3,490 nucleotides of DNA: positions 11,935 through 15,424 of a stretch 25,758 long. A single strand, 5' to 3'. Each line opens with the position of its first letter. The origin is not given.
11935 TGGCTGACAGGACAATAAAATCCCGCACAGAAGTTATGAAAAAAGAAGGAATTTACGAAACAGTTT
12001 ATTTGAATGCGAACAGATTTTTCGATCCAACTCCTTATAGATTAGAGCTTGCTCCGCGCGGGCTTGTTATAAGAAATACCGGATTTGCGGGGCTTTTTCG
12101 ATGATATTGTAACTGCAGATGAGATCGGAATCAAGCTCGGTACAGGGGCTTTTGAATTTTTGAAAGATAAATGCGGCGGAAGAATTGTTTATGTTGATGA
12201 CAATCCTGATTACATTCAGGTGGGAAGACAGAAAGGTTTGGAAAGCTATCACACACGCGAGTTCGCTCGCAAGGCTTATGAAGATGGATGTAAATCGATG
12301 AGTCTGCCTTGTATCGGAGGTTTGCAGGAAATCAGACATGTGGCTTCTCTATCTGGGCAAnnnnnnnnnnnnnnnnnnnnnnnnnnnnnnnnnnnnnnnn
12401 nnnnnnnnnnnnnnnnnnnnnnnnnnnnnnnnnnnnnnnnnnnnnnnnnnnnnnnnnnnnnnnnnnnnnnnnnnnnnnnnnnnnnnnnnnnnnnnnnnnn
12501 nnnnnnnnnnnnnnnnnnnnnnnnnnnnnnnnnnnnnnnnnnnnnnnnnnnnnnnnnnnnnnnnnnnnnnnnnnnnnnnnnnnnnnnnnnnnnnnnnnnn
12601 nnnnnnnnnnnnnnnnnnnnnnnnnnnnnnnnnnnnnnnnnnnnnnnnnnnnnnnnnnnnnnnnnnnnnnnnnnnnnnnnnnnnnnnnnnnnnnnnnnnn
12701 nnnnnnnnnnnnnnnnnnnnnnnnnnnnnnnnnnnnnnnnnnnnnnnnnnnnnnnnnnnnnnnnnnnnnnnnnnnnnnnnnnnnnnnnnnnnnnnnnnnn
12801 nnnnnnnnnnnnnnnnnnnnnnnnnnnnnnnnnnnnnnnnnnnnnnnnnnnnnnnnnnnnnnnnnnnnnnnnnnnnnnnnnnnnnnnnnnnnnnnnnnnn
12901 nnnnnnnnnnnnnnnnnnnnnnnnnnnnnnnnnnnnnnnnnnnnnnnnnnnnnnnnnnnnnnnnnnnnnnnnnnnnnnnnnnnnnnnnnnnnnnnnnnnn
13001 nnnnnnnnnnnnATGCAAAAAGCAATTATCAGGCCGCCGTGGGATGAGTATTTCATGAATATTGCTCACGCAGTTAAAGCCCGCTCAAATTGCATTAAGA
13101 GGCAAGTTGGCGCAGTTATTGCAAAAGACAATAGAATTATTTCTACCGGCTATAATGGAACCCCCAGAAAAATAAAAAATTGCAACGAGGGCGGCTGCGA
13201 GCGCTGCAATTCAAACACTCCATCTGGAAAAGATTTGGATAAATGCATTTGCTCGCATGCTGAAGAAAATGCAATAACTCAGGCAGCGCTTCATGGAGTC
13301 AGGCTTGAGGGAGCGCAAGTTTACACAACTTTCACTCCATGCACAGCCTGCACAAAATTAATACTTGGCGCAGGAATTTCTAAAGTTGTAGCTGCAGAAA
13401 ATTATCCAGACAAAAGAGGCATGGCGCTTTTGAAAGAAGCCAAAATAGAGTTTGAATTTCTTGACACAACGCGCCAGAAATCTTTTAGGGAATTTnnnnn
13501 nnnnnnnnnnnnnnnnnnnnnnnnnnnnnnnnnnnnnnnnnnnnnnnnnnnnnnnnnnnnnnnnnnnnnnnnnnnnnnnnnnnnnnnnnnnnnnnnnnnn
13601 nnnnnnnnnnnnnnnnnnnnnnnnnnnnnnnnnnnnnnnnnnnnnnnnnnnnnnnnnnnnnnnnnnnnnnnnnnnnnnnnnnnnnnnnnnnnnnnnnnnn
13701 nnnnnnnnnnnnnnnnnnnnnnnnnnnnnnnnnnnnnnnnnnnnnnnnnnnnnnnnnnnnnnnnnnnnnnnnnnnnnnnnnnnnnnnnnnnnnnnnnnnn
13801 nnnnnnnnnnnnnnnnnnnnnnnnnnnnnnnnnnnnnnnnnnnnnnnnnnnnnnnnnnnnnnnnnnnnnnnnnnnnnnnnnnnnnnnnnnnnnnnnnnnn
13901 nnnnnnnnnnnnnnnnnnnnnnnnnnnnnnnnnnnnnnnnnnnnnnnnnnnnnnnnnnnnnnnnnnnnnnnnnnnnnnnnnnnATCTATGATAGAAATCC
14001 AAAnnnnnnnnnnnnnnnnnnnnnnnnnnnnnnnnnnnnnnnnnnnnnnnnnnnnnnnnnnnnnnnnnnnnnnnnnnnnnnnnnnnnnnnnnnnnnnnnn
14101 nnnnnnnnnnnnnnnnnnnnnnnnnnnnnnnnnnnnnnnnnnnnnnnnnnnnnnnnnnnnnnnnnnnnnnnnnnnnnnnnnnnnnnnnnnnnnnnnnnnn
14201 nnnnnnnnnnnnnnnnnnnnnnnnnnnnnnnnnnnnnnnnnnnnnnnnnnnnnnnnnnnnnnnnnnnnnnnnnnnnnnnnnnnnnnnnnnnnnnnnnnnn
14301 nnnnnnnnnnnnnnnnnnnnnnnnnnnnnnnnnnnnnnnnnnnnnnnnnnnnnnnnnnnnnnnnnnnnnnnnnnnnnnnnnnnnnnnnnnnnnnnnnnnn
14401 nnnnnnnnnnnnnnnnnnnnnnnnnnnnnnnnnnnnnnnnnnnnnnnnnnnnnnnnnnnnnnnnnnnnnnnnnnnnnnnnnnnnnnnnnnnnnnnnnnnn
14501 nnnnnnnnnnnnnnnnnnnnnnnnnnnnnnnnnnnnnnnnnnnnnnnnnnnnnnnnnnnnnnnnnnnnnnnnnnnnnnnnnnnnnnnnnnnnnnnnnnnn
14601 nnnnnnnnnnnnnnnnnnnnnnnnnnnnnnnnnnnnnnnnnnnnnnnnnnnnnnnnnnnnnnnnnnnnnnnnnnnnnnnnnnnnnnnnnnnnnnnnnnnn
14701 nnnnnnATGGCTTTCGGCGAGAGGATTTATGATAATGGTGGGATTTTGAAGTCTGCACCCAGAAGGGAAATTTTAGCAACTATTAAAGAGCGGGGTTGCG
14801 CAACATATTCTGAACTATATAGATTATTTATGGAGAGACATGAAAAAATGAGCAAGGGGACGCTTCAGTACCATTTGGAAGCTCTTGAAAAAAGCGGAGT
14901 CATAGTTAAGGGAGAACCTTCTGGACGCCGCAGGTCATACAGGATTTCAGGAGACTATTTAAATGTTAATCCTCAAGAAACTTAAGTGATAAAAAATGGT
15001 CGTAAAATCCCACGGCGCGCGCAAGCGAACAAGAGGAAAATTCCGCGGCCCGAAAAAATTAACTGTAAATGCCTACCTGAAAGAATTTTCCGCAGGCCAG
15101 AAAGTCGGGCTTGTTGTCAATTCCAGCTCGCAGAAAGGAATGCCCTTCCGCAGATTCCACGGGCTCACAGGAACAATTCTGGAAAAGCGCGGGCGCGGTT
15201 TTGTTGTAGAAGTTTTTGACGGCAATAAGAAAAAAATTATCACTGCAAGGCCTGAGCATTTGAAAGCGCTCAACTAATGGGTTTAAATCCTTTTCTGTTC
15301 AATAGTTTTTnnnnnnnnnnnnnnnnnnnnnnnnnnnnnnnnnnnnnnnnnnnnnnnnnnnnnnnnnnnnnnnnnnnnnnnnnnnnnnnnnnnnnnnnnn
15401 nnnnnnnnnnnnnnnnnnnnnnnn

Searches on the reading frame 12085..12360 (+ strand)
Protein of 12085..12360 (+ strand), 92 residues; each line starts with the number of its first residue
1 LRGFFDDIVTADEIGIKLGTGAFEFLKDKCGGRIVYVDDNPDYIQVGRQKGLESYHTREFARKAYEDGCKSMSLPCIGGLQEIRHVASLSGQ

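Call 8: search_protein_families(library=pfam, proteins=[window:12085-12360:+], max_evalue=1)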
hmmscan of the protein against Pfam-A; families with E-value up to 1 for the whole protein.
window:12085-12360:+ (92 aa): 0 families

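Call 27: search_protein_representatives(protein=window:12088-12360:+)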
Query: 91 residues. Proteins with E-value up to 0.001 (for the whole library): 3; up to 1e-10: 1; up to 1e-30: 1. The best 3 are listed.
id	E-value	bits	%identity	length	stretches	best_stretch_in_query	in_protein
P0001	6.1e-56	202.3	100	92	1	1-91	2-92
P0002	4.0e-05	39.7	29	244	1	2-84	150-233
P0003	9.8e-04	35.2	29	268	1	3-86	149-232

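Call 29: find_homologous_proteins(query=P0002, max_evalue=0.001)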
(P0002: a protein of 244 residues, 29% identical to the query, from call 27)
Query P0002 (244 aa): 2 proteins with E <= 0.001 among 446 candidates.
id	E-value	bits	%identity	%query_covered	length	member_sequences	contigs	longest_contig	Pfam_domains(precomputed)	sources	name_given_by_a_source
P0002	7.0e-161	552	100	100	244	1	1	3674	-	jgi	jgi:FMN phosphatase YigB (HAD superfamily)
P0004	2.2e-141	488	87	100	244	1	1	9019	-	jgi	jgi:FMN phosphatase YigB (HAD superfamily)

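Call 30: search_protein_families(library=pfam, proteins=[P0002, P0003], max_evalue=1)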
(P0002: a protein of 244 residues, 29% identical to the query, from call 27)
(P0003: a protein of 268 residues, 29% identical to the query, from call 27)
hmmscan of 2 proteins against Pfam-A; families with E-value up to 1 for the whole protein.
P0002 (244 aa): 3 families
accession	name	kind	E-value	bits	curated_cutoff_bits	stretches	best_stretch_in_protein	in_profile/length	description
PF03031.24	NIF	-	0.00029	21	21.8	1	129-188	57-117/160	NLI interacting factor-like phosphatase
PF00702.32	Hydrolase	-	0.00032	21.6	26.4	1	108-188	95-180/191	haloacid dehalogenase-like hydrolase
PF13419.12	HAD_2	-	0.0027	18.3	23.8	1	129-200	99-173/178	Haloacid dehalogenase-like hydrolase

P0003 (268 aa): 3 families
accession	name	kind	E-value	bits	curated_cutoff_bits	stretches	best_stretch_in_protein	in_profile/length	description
PF00702.32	Hydrolase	-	1.8e-05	25.7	26.4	1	125-196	116-191/191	haloacid dehalogenase-like hydrolase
PF13419.12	HAD_2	-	0.00064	20.3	23.8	1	129-199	101-175/178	Haloacid dehalogenase-like hydrolase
PF18497.6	RNase_3_N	-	0.12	12.8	26.8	1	97-160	25-84/95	Ribonuclease III N-terminal domain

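Call 39: find_encoding_contigs(protein=P0004, flank=9000, max_places=4)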
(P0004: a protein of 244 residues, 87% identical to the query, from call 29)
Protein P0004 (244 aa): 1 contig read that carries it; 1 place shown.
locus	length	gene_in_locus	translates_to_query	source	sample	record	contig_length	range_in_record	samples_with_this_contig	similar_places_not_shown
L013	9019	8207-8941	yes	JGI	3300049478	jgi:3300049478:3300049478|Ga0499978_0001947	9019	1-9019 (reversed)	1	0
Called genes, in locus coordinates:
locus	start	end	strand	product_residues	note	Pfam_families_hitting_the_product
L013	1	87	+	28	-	?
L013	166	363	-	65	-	PF04070:DUF378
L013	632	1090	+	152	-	-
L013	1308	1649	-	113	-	PF01035:DNA_binding_1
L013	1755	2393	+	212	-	-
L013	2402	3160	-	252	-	PF00398:RrnaAD, PF13649:Methyltransf_25 (weak)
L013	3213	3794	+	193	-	PF03692:CxxCxxCC (weak)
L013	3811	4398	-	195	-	PF04919:DUF655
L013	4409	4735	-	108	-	PF03874:RNA_pol_Rpb4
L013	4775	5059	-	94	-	PF01283:Ribosomal_S26e (weak)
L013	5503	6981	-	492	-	PF01139:RtcB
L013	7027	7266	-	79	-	-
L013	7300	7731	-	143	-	PF01951:Archease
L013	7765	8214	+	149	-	PF01583:APS_kinase, PF07931:CPT (weak), PF13238:AAA_18 (weak), PF13671:AAA_33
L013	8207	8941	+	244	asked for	-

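Call 40: find_encoding_contigs(protein=P0002, flank=9000, max_places=4)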
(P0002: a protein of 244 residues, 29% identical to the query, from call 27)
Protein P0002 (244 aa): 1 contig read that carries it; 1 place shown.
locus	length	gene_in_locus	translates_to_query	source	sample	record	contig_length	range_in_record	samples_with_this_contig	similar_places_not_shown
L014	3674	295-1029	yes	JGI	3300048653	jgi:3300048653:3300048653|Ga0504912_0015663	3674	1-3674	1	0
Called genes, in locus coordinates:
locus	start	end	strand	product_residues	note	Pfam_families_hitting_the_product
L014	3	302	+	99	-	PF07931:CPT (faint), PF13671:AAA_33 (weak)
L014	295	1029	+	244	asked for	-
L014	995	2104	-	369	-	PF02272:DHHA1 (weak)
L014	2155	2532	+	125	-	PF00293:NUDIX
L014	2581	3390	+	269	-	PF01978:TrmB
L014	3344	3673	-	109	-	?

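Call 41: find_encoding_contigs(protein=P0003, flank=9000, max_places=4)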
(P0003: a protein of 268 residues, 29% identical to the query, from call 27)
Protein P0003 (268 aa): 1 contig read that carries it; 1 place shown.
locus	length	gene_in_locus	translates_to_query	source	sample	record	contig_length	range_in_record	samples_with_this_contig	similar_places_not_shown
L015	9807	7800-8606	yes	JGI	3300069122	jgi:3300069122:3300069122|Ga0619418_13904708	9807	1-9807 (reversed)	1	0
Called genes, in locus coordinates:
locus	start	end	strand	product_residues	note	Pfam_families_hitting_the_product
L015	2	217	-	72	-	?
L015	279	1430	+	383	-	PF02005:TRM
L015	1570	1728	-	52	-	-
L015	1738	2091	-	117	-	-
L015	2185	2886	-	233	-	PF00398:RrnaAD, PF13649:Methyltransf_25 (weak)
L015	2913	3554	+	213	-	PF03692:CxxCxxCC (weak)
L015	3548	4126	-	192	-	PF04919:DUF655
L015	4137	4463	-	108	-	PF03874:RNA_pol_Rpb4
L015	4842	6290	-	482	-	PF01139:RtcB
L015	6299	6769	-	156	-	PF03073:TspO_MBR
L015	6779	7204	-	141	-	PF01951:Archease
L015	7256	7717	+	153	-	PF01583:APS_kinase, PF06414:Zeta_toxin (weak), PF07931:CPT (weak), PF08433:KTI12 (weak), PF13238:AAA_18 (weak), PF13671:AAA_33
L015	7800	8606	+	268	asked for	PF00702:Hydrolase (faint)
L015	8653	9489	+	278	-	PF01978:TrmB, PF24402:iHKD (faint)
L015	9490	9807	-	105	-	?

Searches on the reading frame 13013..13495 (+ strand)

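Call 23: search_protein_families(library=pfam, proteins=[window:13013-13495:+], max_evalue=0.001)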
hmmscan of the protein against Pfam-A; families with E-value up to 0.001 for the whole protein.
window:13013-13495:+ (161 aa): 2 families
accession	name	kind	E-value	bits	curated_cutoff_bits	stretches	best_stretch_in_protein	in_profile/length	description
PF00383.29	dCMP_cyt_deam_1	-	2.9e-25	88.6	25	1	10-128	3-101/102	Cytidine and deoxycytidylate deaminase zinc-binding region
PF14437.12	MafB19-deam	-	4.5e-19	69.2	27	1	10-134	3-106/142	MafB19-like deaminase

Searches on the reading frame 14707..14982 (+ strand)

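Call 23: search_protein_families(library=pfam, proteins=[window:14707-14982:+], max_evalue=0.001)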
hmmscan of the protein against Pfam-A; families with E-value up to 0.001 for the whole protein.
window:14707-14982:+ (92 aa): 5 families
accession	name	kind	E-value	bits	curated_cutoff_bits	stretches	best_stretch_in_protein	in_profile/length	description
PF12840.13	HTH_20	-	1.3e-08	35.1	27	1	19-66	6-48/51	Helix-turn-helix domain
PF13412.12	HTH_24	-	2.9e-05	24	21.9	0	47-66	28-47/48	Winged helix-turn-helix DNA-binding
PF01475.25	FUR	-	4.3e-05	24.1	23.1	1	16-81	7-74/121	Ferric uptake regulator family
PF24266.1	HTH_HVO_0163_N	-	0.00011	22.7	31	1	19-79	4-59/70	HVO_0163, N-terminal HTH domain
PF21100.3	MCM_C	-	0.00034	20.8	27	1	21-71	9-58/64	MCM protein C-terminal winged helix-turn-helix domain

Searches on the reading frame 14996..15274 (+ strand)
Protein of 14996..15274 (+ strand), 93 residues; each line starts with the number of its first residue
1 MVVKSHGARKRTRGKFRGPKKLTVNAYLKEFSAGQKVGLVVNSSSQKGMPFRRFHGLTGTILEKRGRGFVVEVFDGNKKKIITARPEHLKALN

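Call 23: search_protein_families(library=pfam, proteins=[window:14996-15274:+], max_evalue=0.001)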
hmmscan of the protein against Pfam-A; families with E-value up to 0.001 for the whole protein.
window:14996-15274:+ (93 aa): 1 family
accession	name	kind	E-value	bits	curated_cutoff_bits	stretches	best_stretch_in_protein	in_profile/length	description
PF01157.24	Ribosomal_L21e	-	8.4e-25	87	27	1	4-92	3-99/101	Ribosomal protein L21e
